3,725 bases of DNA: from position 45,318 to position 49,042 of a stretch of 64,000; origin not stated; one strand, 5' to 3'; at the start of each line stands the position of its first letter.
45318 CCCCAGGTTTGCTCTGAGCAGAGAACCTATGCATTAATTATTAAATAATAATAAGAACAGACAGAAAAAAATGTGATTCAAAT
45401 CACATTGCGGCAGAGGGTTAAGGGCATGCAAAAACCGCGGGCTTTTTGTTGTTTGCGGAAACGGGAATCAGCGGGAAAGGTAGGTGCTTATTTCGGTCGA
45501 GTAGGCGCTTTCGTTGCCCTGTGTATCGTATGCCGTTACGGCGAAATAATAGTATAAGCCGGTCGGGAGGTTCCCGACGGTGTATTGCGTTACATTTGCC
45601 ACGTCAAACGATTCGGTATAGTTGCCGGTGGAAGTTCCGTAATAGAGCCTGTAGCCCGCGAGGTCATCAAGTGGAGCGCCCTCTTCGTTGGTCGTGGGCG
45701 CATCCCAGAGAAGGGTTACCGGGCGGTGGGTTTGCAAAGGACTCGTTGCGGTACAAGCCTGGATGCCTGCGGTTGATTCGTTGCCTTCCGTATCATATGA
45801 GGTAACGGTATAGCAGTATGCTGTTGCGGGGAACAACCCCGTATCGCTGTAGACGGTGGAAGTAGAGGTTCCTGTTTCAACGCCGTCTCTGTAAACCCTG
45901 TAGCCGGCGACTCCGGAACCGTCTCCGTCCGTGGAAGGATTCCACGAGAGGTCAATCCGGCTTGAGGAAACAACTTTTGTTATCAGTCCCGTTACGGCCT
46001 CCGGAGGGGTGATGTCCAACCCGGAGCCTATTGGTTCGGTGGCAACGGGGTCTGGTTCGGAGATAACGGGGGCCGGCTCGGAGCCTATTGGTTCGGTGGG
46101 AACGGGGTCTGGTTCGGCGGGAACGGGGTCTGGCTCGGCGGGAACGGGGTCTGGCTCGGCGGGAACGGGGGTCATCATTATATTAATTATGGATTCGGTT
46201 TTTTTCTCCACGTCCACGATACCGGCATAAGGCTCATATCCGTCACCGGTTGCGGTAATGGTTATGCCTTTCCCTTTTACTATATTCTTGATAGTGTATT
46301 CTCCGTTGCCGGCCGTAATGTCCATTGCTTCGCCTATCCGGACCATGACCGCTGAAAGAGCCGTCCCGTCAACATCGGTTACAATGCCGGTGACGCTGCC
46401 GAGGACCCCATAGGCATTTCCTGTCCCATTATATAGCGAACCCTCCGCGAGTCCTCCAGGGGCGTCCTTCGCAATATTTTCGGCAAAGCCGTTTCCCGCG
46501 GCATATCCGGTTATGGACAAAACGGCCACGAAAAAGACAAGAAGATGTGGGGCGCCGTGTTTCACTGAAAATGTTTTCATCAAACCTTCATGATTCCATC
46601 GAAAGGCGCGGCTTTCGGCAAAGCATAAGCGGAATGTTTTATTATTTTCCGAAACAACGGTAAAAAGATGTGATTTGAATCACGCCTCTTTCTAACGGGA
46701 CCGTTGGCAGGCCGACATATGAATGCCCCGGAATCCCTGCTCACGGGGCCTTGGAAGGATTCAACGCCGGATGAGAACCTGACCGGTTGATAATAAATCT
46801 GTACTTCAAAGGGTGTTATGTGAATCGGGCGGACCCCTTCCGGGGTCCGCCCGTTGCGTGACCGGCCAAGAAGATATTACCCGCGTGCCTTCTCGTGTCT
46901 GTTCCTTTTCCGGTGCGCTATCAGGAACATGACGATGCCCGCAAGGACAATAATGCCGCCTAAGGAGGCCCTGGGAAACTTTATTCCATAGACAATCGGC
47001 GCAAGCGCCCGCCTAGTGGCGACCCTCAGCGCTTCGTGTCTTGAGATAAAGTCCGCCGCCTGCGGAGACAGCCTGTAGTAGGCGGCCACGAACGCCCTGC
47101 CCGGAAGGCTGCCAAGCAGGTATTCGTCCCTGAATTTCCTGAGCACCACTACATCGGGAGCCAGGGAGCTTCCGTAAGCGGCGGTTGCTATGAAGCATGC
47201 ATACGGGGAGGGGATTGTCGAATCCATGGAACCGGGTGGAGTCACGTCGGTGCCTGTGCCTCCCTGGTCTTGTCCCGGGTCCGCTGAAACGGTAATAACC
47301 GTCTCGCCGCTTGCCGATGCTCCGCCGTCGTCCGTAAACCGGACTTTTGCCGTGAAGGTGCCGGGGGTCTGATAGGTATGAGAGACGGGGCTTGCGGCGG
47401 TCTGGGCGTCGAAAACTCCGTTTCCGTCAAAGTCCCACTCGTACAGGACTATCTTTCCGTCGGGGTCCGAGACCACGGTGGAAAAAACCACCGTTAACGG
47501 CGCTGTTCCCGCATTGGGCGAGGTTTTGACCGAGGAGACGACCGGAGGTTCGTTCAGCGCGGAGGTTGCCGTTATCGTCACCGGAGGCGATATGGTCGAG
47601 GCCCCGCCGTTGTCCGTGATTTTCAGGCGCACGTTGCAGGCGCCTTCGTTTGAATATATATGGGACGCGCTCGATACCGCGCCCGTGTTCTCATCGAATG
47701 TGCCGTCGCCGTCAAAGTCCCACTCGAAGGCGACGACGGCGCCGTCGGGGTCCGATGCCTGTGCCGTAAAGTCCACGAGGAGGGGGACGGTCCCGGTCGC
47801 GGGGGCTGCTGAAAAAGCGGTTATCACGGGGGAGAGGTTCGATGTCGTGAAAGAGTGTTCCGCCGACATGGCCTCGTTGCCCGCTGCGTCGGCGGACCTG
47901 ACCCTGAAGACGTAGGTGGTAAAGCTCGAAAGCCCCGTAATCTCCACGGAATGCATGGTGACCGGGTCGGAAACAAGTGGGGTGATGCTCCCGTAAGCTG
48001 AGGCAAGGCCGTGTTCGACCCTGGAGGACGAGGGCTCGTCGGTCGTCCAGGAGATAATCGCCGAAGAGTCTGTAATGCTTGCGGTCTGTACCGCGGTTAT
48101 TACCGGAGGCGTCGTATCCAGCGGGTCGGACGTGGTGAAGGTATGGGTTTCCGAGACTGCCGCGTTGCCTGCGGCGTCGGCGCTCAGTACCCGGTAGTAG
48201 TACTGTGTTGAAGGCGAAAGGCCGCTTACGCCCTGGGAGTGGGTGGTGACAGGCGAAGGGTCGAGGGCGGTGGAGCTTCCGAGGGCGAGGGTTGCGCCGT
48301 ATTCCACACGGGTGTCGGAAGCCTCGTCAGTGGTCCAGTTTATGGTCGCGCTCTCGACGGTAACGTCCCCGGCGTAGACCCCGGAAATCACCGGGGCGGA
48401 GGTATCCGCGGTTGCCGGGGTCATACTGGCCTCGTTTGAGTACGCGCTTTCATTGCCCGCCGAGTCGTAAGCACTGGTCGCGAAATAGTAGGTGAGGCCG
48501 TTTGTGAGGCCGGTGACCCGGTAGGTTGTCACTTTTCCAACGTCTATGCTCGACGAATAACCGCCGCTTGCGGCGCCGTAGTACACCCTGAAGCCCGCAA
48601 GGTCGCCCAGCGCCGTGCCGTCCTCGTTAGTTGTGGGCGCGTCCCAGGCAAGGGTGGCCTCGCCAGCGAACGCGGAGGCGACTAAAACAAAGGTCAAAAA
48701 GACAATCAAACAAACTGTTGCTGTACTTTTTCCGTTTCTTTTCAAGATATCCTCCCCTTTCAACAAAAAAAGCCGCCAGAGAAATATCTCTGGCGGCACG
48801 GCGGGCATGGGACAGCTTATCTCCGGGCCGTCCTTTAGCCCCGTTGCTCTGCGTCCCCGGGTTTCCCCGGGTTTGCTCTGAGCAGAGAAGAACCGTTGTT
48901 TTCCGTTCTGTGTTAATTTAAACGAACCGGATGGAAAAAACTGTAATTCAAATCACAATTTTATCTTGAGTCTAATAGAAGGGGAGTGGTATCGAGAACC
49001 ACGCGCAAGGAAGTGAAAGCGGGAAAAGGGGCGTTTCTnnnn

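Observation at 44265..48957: A compact Crp-like regulon: three near-perfect TGTGA-N6-TCACA boxes next to the regulator gene, two stacked with riboswitches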

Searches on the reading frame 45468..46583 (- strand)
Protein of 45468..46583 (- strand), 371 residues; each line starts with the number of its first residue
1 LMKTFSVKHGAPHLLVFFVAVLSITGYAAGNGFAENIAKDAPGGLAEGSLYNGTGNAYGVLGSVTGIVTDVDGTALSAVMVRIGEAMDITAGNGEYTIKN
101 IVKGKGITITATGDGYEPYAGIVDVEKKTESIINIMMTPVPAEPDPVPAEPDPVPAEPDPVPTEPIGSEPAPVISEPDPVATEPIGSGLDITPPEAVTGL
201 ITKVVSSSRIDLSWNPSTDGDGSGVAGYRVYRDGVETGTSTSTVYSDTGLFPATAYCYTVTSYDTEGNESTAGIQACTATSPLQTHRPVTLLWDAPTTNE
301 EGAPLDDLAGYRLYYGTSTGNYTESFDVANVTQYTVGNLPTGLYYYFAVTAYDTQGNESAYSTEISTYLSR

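Call 5: search_protein_families(library=pfam, proteins=[window:45468-46583:-])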
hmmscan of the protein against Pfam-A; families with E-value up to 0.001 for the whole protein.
window:45468-46583:- (371 aa): 3 families
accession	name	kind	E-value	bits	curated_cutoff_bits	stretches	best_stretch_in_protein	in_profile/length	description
PF00041.27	fn3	-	2e-11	44.4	25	2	284-366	12-82/84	Fibronectin type III domain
PF13620.12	CarboxypepD_reg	-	2.4e-06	28.3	32.3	1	63-137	1-81/82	Carboxypeptidase regulatory-like domain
PF25788.1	Ig_Rha78A_N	-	0.00096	19.8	27.4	0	209-273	19-94/105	Rha78A-like, N-terminal immunoglobulin domain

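Call 14: search_protein_families(library=ncbifam, proteins=[window:45468-46583:-])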
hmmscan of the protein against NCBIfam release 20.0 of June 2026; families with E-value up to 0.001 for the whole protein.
window:45468-46583:- (371 aa): 1 family
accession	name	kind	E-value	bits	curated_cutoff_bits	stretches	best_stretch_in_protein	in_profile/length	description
NF041611.1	exoglucan_CbhB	equivalog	9.3e-20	70.3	1950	1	186-284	793-890/997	exoglucanase CbhB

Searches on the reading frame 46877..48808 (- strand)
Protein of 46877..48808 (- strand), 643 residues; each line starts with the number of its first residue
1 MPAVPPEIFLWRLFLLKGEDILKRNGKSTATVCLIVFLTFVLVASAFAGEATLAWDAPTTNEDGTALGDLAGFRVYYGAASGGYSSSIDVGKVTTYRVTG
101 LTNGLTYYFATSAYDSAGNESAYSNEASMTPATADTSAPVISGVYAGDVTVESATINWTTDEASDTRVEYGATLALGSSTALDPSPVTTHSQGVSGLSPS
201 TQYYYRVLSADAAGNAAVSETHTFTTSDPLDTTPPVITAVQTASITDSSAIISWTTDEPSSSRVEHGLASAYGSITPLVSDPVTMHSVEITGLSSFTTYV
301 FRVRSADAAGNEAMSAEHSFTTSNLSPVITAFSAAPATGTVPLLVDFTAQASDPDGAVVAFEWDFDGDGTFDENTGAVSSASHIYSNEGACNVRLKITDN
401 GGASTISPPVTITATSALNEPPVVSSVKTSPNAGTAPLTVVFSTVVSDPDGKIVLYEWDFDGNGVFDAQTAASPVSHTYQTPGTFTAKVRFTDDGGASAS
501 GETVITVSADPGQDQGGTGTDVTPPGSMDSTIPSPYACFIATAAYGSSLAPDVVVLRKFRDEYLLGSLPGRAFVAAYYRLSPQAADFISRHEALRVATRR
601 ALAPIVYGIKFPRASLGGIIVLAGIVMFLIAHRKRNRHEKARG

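Call 5: search_protein_families(library=pfam, proteins=[window:46877-48808:-])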
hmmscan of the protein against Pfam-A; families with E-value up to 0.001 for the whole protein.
window:46877-48808:- (643 aa): 8 families
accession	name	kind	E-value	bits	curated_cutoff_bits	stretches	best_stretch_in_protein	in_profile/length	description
PF18911.6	PKD_4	-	1.2e-23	83.4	27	2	419-505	1-83/85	PKD domain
PF00801.26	PKD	-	1.8e-21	76.3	23.5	2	427-503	4-77/80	PKD domain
PF16656.11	Pur_ac_phosph_N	-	1.4e-19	70.9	30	2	243-322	9-93/93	Purple acid Phosphatase, N-terminal domain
PF00041.27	fn3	-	1e-14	54.9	25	1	240-319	6-82/84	Fibronectin type III domain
PF22352.2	K319L-like_PKD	-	8.6e-08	32.5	27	1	444-507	18-84/84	K319L-like, PKD domain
PF25788.1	Ig_Rha78A_N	-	3.8e-06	27.6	27.4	0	193-226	68-101/105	Rha78A-like, N-terminal immunoglobulin domain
PF16655.11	PhoD_N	-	8e-06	26.7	30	0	152-213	11-78/90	PhoD-like phosphatase, N-terminal domain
PF25059.1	FN3_DSCAM-DSCAML_C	-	2.1e-05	25.2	39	0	281-324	40-81/89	DSCAM/DSCAML C-terminal Fn3-like domain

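Call 14: search_protein_families(library=ncbifam, proteins=[window:46877-48808:-])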
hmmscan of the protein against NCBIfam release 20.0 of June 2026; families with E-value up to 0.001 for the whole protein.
window:46877-48808:- (643 aa): 4 families
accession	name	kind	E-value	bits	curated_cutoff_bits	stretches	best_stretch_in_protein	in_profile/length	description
NF041770.1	CFI_box_CTERM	domain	1.1e-28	98.8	40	1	538-606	1-69/69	CFI-box-CTERM domain-containing protein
NF041611.1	exoglucan_CbhB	equivalog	1.2e-14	53.3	1950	2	130-327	697-891/997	exoglucanase CbhB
NF045522.1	MXAN_2561_fam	equivalog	1.8e-12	47.4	150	1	90-133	217-260/304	MXAN_2561 family MXYO-CTERM-anchored protein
NF058578.1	CPR_pilus_PamR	equivalog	2e-05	23.6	300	0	473-502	204-233/297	pilus system RbmA-like protein PamR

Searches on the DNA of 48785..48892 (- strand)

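Call 25: build_rna_model(alignment_id=A3)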
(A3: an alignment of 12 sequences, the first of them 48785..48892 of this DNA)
Model R1 built from alignment A3 (12 sequences, 121 columns); structure: RNAalifold consensus.
model positions 100; base pairs 21; branch points 1; effective number of sequences 2.73; information 0.59 bits per position. Calibrated on 0.2 Mb of random sequence (short: E-values are rough).
structure used (alignment columns):
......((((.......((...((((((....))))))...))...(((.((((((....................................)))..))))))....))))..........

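Call 26: search_with_rna_model(model_id=R1, sources=[window, L001, L002, L003, L004, L005, L006, L007, L008, L009, L010, L011, L012, L013, L014, L015, L016, L017, L018, L019, L020, L021, L022, L023, L024, L025, L026, L027, L028, L029, L030, L031, L032, L033, L034, L035, L036, L037, L038, L039, L040, L041, L042, L043, L044, L045, L046, L047, L048, L049, L050, L051, L052, L053, L054, L055, L056, L057, L058, L059, L060, L061, L062, L063, L064, L065, L066, L067, L068, L069, L070, L071, L072, L073, L074, L075, L076, L077, L078, L079, L080], max_evalue=0.01)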
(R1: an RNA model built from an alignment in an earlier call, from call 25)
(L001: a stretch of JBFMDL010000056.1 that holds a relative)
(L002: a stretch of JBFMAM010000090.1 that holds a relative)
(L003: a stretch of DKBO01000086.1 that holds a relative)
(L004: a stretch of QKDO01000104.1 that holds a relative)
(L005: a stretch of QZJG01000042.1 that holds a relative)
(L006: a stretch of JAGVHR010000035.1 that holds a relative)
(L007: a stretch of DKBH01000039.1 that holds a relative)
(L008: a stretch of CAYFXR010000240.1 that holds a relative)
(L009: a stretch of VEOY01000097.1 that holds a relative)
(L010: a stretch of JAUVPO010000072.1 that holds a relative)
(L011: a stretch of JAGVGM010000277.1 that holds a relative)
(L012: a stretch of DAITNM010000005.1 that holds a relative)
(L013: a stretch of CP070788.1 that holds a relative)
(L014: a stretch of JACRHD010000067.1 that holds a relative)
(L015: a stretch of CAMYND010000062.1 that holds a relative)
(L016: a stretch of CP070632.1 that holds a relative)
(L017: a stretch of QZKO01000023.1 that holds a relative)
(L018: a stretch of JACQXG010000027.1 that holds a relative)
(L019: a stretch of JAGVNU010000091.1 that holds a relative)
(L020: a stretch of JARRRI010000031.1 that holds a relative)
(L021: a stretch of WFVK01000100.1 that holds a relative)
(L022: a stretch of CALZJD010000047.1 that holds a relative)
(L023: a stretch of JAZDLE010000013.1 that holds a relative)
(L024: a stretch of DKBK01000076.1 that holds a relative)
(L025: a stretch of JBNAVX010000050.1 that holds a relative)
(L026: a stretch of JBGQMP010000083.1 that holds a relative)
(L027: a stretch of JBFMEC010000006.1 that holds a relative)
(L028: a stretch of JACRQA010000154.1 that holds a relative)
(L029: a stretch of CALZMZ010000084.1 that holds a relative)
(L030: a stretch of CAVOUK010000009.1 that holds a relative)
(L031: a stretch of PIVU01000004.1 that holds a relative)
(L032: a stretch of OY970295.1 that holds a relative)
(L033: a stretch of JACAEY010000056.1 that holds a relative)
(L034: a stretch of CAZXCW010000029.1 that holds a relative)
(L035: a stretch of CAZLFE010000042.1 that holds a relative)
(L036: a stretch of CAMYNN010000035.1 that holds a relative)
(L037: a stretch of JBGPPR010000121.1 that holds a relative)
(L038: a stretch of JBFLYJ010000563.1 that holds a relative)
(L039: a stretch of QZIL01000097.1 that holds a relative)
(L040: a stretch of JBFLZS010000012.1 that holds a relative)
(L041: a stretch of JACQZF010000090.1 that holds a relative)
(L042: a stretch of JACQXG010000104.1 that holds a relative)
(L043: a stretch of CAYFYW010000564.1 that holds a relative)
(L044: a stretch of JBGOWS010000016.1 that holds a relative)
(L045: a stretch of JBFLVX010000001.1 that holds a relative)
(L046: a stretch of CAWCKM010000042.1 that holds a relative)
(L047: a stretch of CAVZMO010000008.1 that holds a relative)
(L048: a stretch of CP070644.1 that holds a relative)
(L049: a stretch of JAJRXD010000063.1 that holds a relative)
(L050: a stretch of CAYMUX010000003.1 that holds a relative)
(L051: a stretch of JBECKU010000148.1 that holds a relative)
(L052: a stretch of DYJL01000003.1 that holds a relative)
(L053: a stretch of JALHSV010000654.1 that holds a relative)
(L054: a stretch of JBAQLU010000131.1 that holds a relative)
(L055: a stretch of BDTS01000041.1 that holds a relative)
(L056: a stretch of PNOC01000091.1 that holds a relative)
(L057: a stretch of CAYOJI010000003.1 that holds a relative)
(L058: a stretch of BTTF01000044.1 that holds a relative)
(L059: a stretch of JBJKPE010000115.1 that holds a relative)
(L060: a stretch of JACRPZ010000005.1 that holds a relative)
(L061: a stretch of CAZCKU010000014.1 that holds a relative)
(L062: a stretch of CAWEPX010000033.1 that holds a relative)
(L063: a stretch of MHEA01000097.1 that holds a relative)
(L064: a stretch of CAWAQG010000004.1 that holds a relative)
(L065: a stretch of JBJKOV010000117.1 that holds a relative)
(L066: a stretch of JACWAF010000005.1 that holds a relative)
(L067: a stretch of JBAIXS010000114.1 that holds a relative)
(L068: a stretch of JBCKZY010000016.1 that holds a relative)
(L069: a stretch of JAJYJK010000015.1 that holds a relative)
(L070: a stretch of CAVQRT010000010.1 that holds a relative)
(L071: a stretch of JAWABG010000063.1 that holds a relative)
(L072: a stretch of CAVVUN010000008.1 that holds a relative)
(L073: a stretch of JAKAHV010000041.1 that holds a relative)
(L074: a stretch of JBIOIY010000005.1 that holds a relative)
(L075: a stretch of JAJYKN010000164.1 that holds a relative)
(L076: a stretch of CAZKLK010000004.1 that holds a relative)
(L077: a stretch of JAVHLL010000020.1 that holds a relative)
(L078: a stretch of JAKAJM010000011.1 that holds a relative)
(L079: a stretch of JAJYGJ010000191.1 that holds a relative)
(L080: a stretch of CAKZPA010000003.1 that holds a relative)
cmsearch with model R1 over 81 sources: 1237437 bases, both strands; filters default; matches with E-value up to 0.01: 26.
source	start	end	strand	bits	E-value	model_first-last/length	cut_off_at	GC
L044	14916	15011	+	93.1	3.4e-29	1-100/100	no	0.5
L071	4583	4677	+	91.1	1.7e-28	1-100/100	no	0.47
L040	16576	16665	+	90.2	3.6e-28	1-100/100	no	0.52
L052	2074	2165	+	89.3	7.4e-28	1-100/100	no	0.55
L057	10500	10615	+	89.2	7.9e-28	1-100/100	no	0.47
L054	3470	3557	+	89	9.6e-28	1-100/100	no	0.51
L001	15016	15106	+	87.1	4.4e-27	1-100/100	no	0.56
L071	4740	4837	+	83.9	5.9e-26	1-100/100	no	0.46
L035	13404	13504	+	83.9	6.3e-26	1-100/100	no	0.63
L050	12004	12092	+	83.8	6.5e-26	1-100/100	no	0.55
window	48782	48892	-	83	1.2e-25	1-100/100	no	0.61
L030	10835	10926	+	82.9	1.4e-25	1-100/100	no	0.57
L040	16734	16835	+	82.3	2.2e-25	1-100/100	no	0.49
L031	10950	11037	+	82.2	2.5e-25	1-100/100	no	0.55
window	45238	45345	-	80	1.4e-24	1-100/100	no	0.59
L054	3624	3723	+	79.6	2e-24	1-100/100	no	0.5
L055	9695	9788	-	78.7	4.1e-24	1-100/100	no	0.5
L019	696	794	-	77.7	9.6e-24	1-100/100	no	0.47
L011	12895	12986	+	76.2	3.1e-23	1-100/100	no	0.59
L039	3905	4004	-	74.2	1.6e-22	1-100/100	no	0.48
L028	4069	4169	-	73.6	2.5e-22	1-100/100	no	0.47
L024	1795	1895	-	73.4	3e-22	1-100/100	no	0.47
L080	8908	9001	-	58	8.2e-17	1-100/100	no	0.59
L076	8686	8779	-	52.3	8.5e-15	1-100/100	no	0.56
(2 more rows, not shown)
